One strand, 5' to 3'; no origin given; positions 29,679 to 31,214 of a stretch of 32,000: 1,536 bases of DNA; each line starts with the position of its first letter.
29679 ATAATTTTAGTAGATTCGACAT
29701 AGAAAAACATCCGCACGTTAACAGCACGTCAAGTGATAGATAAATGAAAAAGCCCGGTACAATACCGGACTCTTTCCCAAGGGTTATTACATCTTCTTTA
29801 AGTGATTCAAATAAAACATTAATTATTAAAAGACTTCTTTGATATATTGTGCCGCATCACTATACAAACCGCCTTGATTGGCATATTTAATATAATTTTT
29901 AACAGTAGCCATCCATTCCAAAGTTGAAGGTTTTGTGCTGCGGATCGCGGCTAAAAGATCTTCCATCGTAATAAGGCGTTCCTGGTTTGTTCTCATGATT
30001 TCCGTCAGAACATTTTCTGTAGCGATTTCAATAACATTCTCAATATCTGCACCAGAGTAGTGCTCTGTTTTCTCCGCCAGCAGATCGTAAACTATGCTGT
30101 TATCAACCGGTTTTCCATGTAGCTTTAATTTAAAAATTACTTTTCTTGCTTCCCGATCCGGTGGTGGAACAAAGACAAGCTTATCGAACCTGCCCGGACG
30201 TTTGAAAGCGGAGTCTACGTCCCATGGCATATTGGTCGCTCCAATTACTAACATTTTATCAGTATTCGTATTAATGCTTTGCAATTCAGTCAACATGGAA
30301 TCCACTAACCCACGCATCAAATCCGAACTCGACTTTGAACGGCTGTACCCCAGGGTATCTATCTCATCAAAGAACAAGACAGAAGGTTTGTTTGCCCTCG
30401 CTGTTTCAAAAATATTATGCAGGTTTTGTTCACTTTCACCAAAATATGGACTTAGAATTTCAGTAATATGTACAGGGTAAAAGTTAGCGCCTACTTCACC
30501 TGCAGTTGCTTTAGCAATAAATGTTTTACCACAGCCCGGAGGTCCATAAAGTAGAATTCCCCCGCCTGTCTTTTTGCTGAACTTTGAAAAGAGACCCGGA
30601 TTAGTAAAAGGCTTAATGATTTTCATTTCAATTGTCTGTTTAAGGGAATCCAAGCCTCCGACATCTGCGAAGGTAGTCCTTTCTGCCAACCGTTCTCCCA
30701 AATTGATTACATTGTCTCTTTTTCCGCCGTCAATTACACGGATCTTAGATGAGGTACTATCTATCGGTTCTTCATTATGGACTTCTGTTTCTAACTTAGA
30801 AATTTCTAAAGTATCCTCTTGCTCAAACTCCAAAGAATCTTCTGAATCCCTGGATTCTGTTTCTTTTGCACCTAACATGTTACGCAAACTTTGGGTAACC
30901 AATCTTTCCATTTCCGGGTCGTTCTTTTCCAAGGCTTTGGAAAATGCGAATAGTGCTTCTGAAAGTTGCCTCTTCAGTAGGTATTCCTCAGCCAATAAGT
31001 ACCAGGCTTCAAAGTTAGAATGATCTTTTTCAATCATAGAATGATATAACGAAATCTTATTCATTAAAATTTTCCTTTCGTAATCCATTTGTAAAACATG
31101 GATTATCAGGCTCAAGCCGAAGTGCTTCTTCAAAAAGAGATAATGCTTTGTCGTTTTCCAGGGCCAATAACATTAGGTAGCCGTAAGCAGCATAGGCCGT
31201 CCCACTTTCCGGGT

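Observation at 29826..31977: Candidate uncharacterised system: membrane protein, TPR protein and a Vps4/spastin-like TPR(MIT)-linker-AAA unfoldase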

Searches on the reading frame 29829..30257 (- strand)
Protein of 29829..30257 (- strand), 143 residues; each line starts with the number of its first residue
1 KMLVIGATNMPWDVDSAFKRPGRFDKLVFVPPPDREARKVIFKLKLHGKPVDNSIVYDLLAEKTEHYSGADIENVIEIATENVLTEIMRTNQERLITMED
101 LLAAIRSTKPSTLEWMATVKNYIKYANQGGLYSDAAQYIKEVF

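Call 27: find_related_loci(query=A5, collection=genome_contigs, flank=8000)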
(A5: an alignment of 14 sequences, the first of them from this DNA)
Query A5 (143 aa) in genome_contigs; peptide patterns used: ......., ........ (x = any residue, [..] = any of these).
368 stretches matched a pattern; 320 encode a relative of the query (tblastn E <= 1e-3); the best 80 are kept; 80 distinct loci.
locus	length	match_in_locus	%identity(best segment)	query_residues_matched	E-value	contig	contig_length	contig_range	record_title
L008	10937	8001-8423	77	1-141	8e-75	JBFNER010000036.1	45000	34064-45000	MAG: Neobacillus sp. isolate AA13 NODE_466_length_45000_cov_16.841095, whole genome shotgun sequence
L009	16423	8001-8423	77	1-141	4e-74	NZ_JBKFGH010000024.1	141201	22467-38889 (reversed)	Neobacillus sp. LXY-4 contig24, whole genome shotgun sequence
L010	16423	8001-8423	74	1-141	2e-72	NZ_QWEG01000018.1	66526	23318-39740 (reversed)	Neobacillus notoginsengisoli strain JCM 30743 NODE_18_length_66526_cov_59.4633, whole genome shotgun sequence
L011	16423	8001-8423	73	1-141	2e-72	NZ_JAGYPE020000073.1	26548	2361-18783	Neobacillus citreus strain FJAT-50051 scaffold73, whole genome shotgun sequence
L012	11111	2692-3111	74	1-140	5e-72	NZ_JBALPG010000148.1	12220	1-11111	Neobacillus drentensis strain JJ1435 JJ-1435_contig_156, whole genome shotgun sequence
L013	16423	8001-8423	74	1-141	4e-72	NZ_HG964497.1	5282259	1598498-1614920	Bacillus sp. EB01, whole genome shotgun sequence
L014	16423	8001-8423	76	1-141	4e-71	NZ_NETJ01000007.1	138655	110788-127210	Gottfriedia solisilvae strain NEAU-cbsb5 Scaffold7, whole genome shotgun sequence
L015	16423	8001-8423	74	1-141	9e-71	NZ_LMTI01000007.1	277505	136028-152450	Bacillus sp. FJAT-27445 scaffold7, whole genome shotgun sequence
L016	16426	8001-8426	74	2-143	8e-70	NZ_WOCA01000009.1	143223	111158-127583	Ornithinibacillus caprae strain L9 Scaffold9_1, whole genome shotgun sequence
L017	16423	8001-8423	70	1-141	3e-68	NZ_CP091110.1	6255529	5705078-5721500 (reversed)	Neobacillus drentensis strain JC05 chromosome, complete genome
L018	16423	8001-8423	70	1-141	1e-66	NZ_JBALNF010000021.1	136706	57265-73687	Neobacillus vireti strain JJ405 JJ-405_contig_21, whole genome shotgun sequence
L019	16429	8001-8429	68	1-143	5e-66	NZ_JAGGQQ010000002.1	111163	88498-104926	Bacillus sp. ISL-45 ISL45_3, whole genome shotgun sequence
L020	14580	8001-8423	71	1-141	5e-64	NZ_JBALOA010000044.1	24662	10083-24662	Neobacillus drentensis strain JJ1737 JJ-1737_contig_44, whole genome shotgun sequence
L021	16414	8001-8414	69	1-139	1e-63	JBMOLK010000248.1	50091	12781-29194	MAG: Bacillota bacterium isolate Betzabe_MAG022 MAG022_248, whole genome shotgun sequence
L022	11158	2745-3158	67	1-139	4e-63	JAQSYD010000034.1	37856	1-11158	MAG: Clostridia bacterium isolate L_E1_T20_A_bin.75 scaffold_3730, whole genome shotgun sequence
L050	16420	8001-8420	59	2-141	7e-59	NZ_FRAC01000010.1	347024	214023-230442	Anaerocolumna jejuensis DSM 15929, whole genome shotgun sequence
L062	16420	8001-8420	60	1-141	3e-53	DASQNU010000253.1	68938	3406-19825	MAG TPA_asm: Candidatus Bathyarchaeia archaeon isolate SMAG_U10784 k141_213616, whole genome shotgun sequence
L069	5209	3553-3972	57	1-141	5e-52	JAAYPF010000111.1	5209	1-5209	MAG: Clostridiaceae bacterium isolate AS22ysBPME_170 89126_AS22, whole genome shotgun sequence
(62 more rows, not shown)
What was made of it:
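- Patchy distribution: 320 of 185,579 species (call 27).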

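Call 40: search_protein_families(library=pfam, alignment_id=A6, max_evalue=0.00001)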
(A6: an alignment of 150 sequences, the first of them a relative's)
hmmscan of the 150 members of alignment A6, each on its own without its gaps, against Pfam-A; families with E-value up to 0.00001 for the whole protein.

A. member 1, L009:1653-2930:+ (426 aa): 6 families
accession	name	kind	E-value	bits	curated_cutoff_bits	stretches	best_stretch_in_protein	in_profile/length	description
PF13175.12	AAA_15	-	1.2e-19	71.6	32.1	2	5-220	2-189/374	AAA ATPase domain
PF13304.12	AAA_21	-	1.3e-17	65.3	27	1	30-324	3-303/304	AAA domain, putative AbiEii toxin, Type IV TA system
PF02463.25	SMC_N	-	9.3e-14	51.8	40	1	6-338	2-214/220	RecF/RecN/SMC N terminal domain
PF13476.12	AAA_23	-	5.5e-13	50.5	27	1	9-205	2-199/201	AAA domain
PF13555.12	AAA_29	-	2.2e-06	27.8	27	1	8-50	3-46/61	P-loop containing region of AAA domain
PF11398.14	DUF2813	-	2.6e-06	27.5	21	0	12-53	9-49/372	Protein of unknown function (DUF2813)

B. families by the number of members that match (of 150 scanned): 188 families (the first 25 are shown)
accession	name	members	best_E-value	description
PF02518.31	HATPase_c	4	1.2e-29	Histidine kinase-, DNA gyrase B-, and HSP90-like ATPase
PF13304.12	AAA_21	4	1.3e-17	AAA domain, putative AbiEii toxin, Type IV TA system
PF02463.25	SMC_N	3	9.3e-14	RecF/RecN/SMC N terminal domain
PF14167.11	YfkD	2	2.1e-112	YfkD-like protein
PF06738.18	ThrE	2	8.7e-83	Putative threonine/serine exporter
PF08756.15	YfkB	2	1.4e-76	YfkB-like domain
PF05681.19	Fumerase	2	3.2e-73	Fumarate hydratase (Fumerase)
PF05683.17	Fumerase_C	2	2.1e-66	Fumarase C-terminus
PF00245.25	Alk_phosphatase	2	1.8e-44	Alkaline phosphatase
PF00005.33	ABC_tran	2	3.1e-43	ABC transporter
PF01699.29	Na_Ca_ex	2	1.6e-41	Sodium/calcium exchanger protein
PF01522.26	Polysacc_deac_1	2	4.9e-41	Polysaccharide deacetylase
PF12821.13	ThrE_2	2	7.1e-40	Threonine/Serine exporter, ThrE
PF13416.11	SBP_bac_8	2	8.8e-39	Bacterial extracellular solute-binding protein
PF03358.20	FMN_red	2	1e-34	NADPH-dependent FMN reductase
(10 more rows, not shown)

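Call 41: search_protein_families(library=padloc, alignment_id=A6, max_evalue=0.00001)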
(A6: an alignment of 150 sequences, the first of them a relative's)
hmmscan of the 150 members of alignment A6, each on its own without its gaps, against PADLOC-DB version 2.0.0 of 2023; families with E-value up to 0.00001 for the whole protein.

A. member 1, L009:1653-2930:+ (426 aa): 127 families (the best 25 are shown)
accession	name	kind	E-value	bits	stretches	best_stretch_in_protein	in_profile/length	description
PDLC00271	PtuA1|PtuA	-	6.7e-134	445.6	1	5-423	2-416/421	AAA ATPase domain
PDLC02913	ATPase_I-A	-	6.1e-104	346.9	2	192-422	278-504/508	-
PDLC00299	PtuA1|PtuA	-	6.5e-102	340.2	2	195-422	292-523/535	AAA ATPase domain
PDLC00284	PtuA1|PtuA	-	3.9e-92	307.8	2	198-419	310-535/545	AAA ATPase domain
PDLC00286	PtuA1|PtuA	-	4.8e-83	276.7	1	132-420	6-281/289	AAA ATPase domain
PDLC00278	PtuA1|PtuA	-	5e-83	277.8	1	4-422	1-429/436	AAA ATPase domain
PDLC00311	PtuA1|PtuA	-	7.3e-72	240.8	1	4-423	1-452/455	AAA ATPase domain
PDLC00310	PtuA1|PtuA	-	3.3e-69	232.1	1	4-422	1-435/443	AAA ATPase domain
PDLC00277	PtuA1|PtuA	-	5.8e-67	224.7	1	4-425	1-422/423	AAA ATPase domain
PDLC00275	PtuA1|PtuA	-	2.2e-64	216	1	99-425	25-347/348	AAA ATPase domain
PDLC00298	PtuA1|PtuA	-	1.4e-62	210.2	1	4-422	1-418/423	AAA ATPase domain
PDLC00267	PtuA1|PtuA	-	1.3e-61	207.1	1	4-336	1-341/438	AAA ATPase domain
PDLC00304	PtuA1|PtuA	-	1.3e-46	157.7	1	7-394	13-403/444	AAA ATPase domain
PDLC00295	PtuA1|PtuA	-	8.8e-44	148.3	1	6-343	3-353/451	AAA ATPase domain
PDLC00272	PtuA1|PtuA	-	5.4e-40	135.7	1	91-419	109-441/444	AAA ATPase domain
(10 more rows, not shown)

B. families by the number of members that match (of 150 scanned): 229 families (the first 25 are shown)
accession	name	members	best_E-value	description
PDLC04135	mad3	4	1.1e-41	mads_3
PDLC02980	AriA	4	3.7e-18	-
PDLC00292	PtuA1|PtuA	3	1e-29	AAA ATPase domain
PDLC03878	NsnB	3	3.3e-20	-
PDLC02914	ATPase-Toprim_I-B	3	1.7e-15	-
PDLC04175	HEC-01A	3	3.1e-14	-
PDLC00098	GajA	3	1.3e-12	AAA ATPase domain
PDLC04140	mad8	3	1.7e-12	mads_8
PDLC00271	PtuA1|PtuA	2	6.7e-134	AAA ATPase domain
PDLC02913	ATPase_I-A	2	6.1e-104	-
PDLC00299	PtuA1|PtuA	2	6.5e-102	AAA ATPase domain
PDLC00284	PtuA1|PtuA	2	3.9e-92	AAA ATPase domain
PDLC00286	PtuA1|PtuA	2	4.8e-83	AAA ATPase domain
PDLC00278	PtuA1|PtuA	2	5e-83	AAA ATPase domain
PDLC00311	PtuA1|PtuA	2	7.3e-72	AAA ATPase domain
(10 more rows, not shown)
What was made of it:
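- Two of 30 sampled loci are adjacent to Septu PtuA (call 41). Most flanks are housekeeping or metabolic (calls 40, 41).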

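Call 42: search_protein_families(library=pfam, proteins=[L062:5098-7086:+, L062:3852-5054:+, L062:7107-8438:+, L050:5508-6137:+, L050:6141-7004:+, L069:4002-4835:+, L062:8463-8924:+], max_evalue=0.01)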
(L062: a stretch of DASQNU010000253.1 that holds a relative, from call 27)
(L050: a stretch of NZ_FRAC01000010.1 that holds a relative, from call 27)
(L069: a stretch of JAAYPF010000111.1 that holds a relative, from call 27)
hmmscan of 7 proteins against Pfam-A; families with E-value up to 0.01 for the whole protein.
L062:5098-7086:+ (662 aa): 0 families

L062:3852-5054:+ (400 aa): 23 families
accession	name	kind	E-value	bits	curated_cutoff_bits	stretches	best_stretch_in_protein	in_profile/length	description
PF07719.23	TPR_2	-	5.5e-17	60.9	27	1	204-236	1-33/34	Tetratricopeptide repeat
PF14559.12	TPR_19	-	6.6e-17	62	25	2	94-134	3-43/68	Tetratricopeptide repeat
PF13428.12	TPR_14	-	7.1e-15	54.5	23.5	0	86-124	5-43/44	Tetratricopeptide repeat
PF13432.12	TPR_16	-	4.1e-13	49.9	32.7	2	53-102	2-51/65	Tetratricopeptide repeat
PF00515.34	TPR_1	-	4.6e-12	45.6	27.8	1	173-202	4-33/34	Tetratricopeptide repeat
PF13431.12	TPR_17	-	3e-10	40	24.4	0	192-224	1-33/34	Tetratricopeptide repeat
PF13176.12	TPR_7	-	7.9e-10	38.5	27.9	1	85-115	2-34/36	Tetratricopeptide repeat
PF13424.12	TPR_12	-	1.6e-09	38.3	30.1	1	174-233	7-67/77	Tetratricopeptide repeat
PF12895.13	ANAPC3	-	4.5e-09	36.9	27.2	0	62-127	3-67/82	Anaphase-promoting complex, cyclosome, subunit 3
PF23914.1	TPR_CcmH_CycH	-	9.2e-08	32.5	42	0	72-133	40-101/158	Cytochrome c-type biogenesis protein H TPR domain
PF13181.12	TPR_8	-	1.1e-07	31.8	25.7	0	214-237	11-34/34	Tetratricopeptide repeat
PF13174.12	TPR_6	-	5.2e-06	27.2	26.3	0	49-80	1-32/33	Tetratricopeptide repeat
PF24575.1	TPR_Slam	-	5.9e-06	27.1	35.2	0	91-131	56-96/104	Surface lipoprotein assembly modifier, N-terminal TPR repeats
PF13414.12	TPR_11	-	1e-05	25.5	26.8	0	192-217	16-41/42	TPR repeat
PF14561.12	TPR_20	-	0.00027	21.7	25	0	291-331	4-44/90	Tetratricopeptide repeat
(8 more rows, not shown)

L062:7107-8438:+ (443 aa): 9 families
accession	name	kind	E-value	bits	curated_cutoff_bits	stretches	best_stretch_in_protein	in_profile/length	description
PF00004.35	AAA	-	2.3e-38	132.1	21.2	1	200-328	1-129/131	ATPase family associated with various cellular activities (AAA)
PF17862.7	AAA_lid_3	-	3e-11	43.1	27.2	1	352-390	2-39/45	AAA+ lid domain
PF13191.12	AAA_16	-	9.5e-07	29.9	32.6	1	187-220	14-47/167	AAA ATPase domain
PF07728.20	AAA_5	-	0.00018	22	22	1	199-269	1-79/139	AAA domain (dynein-related subfamily)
PF13173.12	AAA_14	-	0.00025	21.5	27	1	200-268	5-74/129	AAA domain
PF07724.20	AAA_2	-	0.00029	21.4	27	1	200-318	6-135/166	AAA domain (Cdc48 subfamily)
PF05496.18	RuvB_N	-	0.00049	20.3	27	1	190-266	26-94/159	Holliday junction DNA helicase RuvB P-loop domain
PF20720.3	nSTAND3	-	0.00085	19.5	27.2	1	200-275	20-82/155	Novel STAND NTPase 3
PF01695.23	IstB_IS21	-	0.0063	16.5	24.1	0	199-273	94-170/238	IstB-like ATP binding protein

L050:5508-6137:+ (209 aa): 2 families
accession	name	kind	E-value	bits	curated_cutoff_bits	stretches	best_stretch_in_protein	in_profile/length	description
PF07719.23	TPR_2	-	0.0017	18.8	27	0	137-157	7-27/34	Tetratricopeptide repeat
PF13174.12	TPR_6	-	0.006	17.6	26.3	0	107-129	10-33/33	Tetratricopeptide repeat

L050:6141-7004:+ (287 aa): 25 families
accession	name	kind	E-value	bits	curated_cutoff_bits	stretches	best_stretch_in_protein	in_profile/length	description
PF07719.23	TPR_2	-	3.2e-18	64.7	27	2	74-107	1-34/34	Tetratricopeptide repeat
PF14559.12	TPR_19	-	6.5e-18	65.3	25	2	17-82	2-67/68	Tetratricopeptide repeat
PF13432.12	TPR_16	-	5.4e-13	49.6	32.7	1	12-69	3-60/65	Tetratricopeptide repeat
PF13428.12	TPR_14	-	5.4e-13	48.7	23.5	1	75-116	2-43/44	Tetratricopeptide repeat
PF12895.13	ANAPC3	-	1.8e-12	47.8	27.2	1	26-98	12-80/82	Anaphase-promoting complex, cyclosome, subunit 3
PF13181.12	TPR_8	-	1.8e-12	46.8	25.7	1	74-107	1-34/34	Tetratricopeptide repeat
PF00515.34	TPR_1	-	1e-11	44.6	27.8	0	40-67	1-28/34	Tetratricopeptide repeat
PF13424.12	TPR_12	-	4.5e-09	36.8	30.1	1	47-103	10-74/77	Tetratricopeptide repeat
PF13414.12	TPR_11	-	2.6e-08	33.8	26.8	0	16-52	4-40/42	TPR repeat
PF23914.1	TPR_CcmH_CycH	-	3e-07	30.8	42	0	78-147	54-126/158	Cytochrome c-type biogenesis protein H TPR domain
PF13431.12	TPR_17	-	6.4e-07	29.6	24.4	0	131-158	2-29/34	Tetratricopeptide repeat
PF25062.1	ARM_TT21_N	-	8.3e-07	29.4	40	1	16-202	4-193/222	Tetratricopeptide repeat protein 21 N-terminal ARM repeat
PF13176.12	TPR_7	-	2e-05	24.7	27.9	0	78-108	3-33/36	Tetratricopeptide repeat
PF25060.1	ARM_TT21_2nd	-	7.1e-05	22.8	27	0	90-139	39-87/270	Tetratricopeptide repeat protein 21 second ARM domain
PF14853.12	Fis1_TPR_C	-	7.2e-05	23.3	25.3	0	75-108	2-35/53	Fis1 C-terminal tetratricopeptide repeat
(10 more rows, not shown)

L069:4002-4835:+ (277 aa): 15 families
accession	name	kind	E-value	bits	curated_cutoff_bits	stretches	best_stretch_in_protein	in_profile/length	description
PF14559.12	TPR_19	-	2.4e-12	47.4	25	1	23-71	5-53/68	Tetratricopeptide repeat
PF07719.23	TPR_2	-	1.8e-11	43.6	27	2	43-72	1-30/34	Tetratricopeptide repeat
PF13174.12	TPR_6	-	2.4e-10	40.8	26.3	0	44-68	1-25/33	Tetratricopeptide repeat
PF13428.12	TPR_14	-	1.1e-09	38.5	23.5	0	19-50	11-42/44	Tetratricopeptide repeat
PF13432.12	TPR_16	-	5.1e-09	36.9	32.7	1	18-70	6-58/65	Tetratricopeptide repeat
PF00515.34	TPR_1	-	1.6e-08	34.5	27.8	1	44-71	2-29/34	Tetratricopeptide repeat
PF13181.12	TPR_8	-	3.1e-08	33.6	25.7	0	185-211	7-33/34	Tetratricopeptide repeat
PF13424.12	TPR_12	-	4.4e-08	33.6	30.1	1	39-71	41-73/77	Tetratricopeptide repeat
PF13374.12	TPR_10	-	0.0014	19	27.5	0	119-138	10-29/42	Tetratricopeptide repeat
PF24575.1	TPR_Slam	-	0.0018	19.1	35.2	0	143-228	10-96/104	Surface lipoprotein assembly modifier, N-terminal TPR repeats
PF13176.12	TPR_7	-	0.0021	18.5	27.9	0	56-71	12-29/36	Tetratricopeptide repeat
PF12895.13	ANAPC3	-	0.0036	18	27.2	0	27-69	7-49/82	Anaphase-promoting complex, cyclosome, subunit 3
PF23914.1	TPR_CcmH_CycH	-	0.0059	16.9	42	0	151-208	93-150/158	Cytochrome c-type biogenesis protein H TPR domain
PF13371.12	TPR_9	-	0.0061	17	35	0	23-64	9-50/73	Tetratricopeptide repeat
PF25063.1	ARM_TT21_C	-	0.0065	16.8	35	0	53-107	105-159/209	Tetratricopeptide repeat protein 21 C-terminal ARM domain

L062:8463-8924:+ (153 aa): 1 family
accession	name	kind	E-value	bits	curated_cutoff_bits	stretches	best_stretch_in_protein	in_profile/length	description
PF20935.2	DUF6847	-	9.7e-55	184.8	27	1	10-150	1-141/141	Family of unknown function (DUF6847)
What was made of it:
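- Closest known: Membrane TPR adaptor plus AAA machine pairs: LapB. Same: There are weak Fis1_TPR_C and TOM20_plant Pfam matches to adaptor homologues (call 42).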

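Call 74: find_related_loci(query=A5, collection=viral_contigs, flank=8000)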
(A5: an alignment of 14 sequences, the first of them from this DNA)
Query A5 (143 aa) in viral_contigs; peptide patterns used: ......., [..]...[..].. (x = any residue, [..] = any of these).
506 stretches matched a pattern; 2 encode a relative of the query (tblastn E <= 1e-3); 2 distinct loci.
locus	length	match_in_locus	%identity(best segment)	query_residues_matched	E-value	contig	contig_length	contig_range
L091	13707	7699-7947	40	2-84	5e-15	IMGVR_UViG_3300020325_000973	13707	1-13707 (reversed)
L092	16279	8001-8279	37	2-99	3e-13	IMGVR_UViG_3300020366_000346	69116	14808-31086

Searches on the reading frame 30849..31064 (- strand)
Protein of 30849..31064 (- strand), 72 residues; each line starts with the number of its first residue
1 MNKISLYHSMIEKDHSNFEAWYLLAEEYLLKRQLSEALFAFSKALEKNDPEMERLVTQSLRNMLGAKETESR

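Call 65: predict_structure(alignment_id=A8)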
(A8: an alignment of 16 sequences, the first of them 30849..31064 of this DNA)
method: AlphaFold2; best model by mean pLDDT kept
length: 72 residues; sequences in the alignment: 16
mean_pLDDT: 91.1   pTM: 0.78
mean pLDDT of the five models: 91.1, 90.0, 88.3, 88.0, 87.8
residues with pLDDT >= 90: 60; 70-90: 4; 50-70: 7; < 50: 1
segments of 3 or more residues with pLDDT < 50: none
pLDDT, mean of each block of 10 residues (from residue 1): 93 97 97 96 96 96 72 50
secondary structure, 60 per line:
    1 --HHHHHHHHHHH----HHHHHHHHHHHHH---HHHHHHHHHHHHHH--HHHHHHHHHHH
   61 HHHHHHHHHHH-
elements in order: H3-13 H18-30 H34-47 H50-71
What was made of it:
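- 30870..31064 (-): ATPase N-terminal four-helix TPR domain (aa 1-65). Conserved motif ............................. AlphaFold pLDDT 91, helices 3-13, 18-30, 34-47 and 50-71 (call 65).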

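Call 68: fold_search(model_id=the predicted structure, library=pdb)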
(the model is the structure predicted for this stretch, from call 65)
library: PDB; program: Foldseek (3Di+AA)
matches with E <= 10: 809; with E <= 0.001: 0
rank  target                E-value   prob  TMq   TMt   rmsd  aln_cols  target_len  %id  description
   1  6v8e_B                1.3e-02  1.00  0.65  0.42   2.4        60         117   32  Computationally designed C3-symmetric homotrimer from TPR repeat protein (released 2020-08-12)
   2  6v8e_A                1.7e-02  1.00  0.65  0.41   2.4        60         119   32  Computationally designed C3-symmetric homotrimer from TPR repeat protein (released 2020-08-12)
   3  1na3_A                1.9e-02  1.00  0.65  0.55   2.5        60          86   32  Design of Stable alpha-Helical Arrays from an Idealized TPR Motif (released 2003-06-03)
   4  6vfh_A                1.9e-02  1.00  0.64  0.40   3.4        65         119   32  De novo designed tetrahedral nanoparticle T33_dn10 (released 2020-08-12)
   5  6vfk_A                2.0e-02  1.00  0.64  0.40   3.9        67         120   31  De novo designed tetrahedral nanoparticle T33_dn10 displaying 4 copies of BG505-SOSIP trimer on the surface (released 2020-07-22)
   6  6v8e_D                2.3e-02  1.00  0.65  0.42   2.4        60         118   32  Computationally designed C3-symmetric homotrimer from TPR repeat protein (released 2020-08-12)
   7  1na0_A                2.4e-02  1.00  0.65  0.41   2.6        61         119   31  Design of Stable alpha-Helical Arrays from an Idealized TPR Motif (released 2003-06-03)
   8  6vl6_A                3.5e-02  1.00  0.63  0.39   3.5        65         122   29  De novo designed tetrahedral nanoparticle T33_dn2 presenting BG505 SOSIP trimers (released 2020-08-12)
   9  6vfj_B                3.5e-02  1.00  0.61  0.39   4.0        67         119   31  De novo designed icosahedral nanoparticle I53_dn5 (released 2020-08-12)
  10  2avp                  4.2e-02  1.00  0.59  0.62   0.5        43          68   37  Crystal structure of an 8 repeat consensus TPR superhelix (released 2005-09-13)
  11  8ump_A                4.2e-02  1.00  0.65  0.41   2.4        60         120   35  T33-ml35 - Designed Tetrahedral Protein Cage Using Machine Learning Algorithms (released 2023-11-15)
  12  8far_A                4.8e-02  1.00  0.63  0.37   3.5        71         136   32  Accurate computational design of genetically encoded 3D protein crystals (released 2023-11-01)
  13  5hrz                  5.8e-02  1.00  0.65  0.40   2.5        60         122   32  Computationally Designed Trimer 1na0C3_3 (released 2017-04-12)
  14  2fo7                  6.1e-02  1.00  0.62  0.35   3.8        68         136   26  Crystal structure of an 8 repeat consensus TPR superhelix (trigonal crystal form) (released 2006-03-07)
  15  3kd7_C                6.9e-02  1.00  0.59  0.42   0.5        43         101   35  Designed TPR module (CTPR390) in complex with its peptide-ligand (Hsp90 peptide) (released 2010-02-02)
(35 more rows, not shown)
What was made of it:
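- The N-domain is a TPR fold (calls 65, 68).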
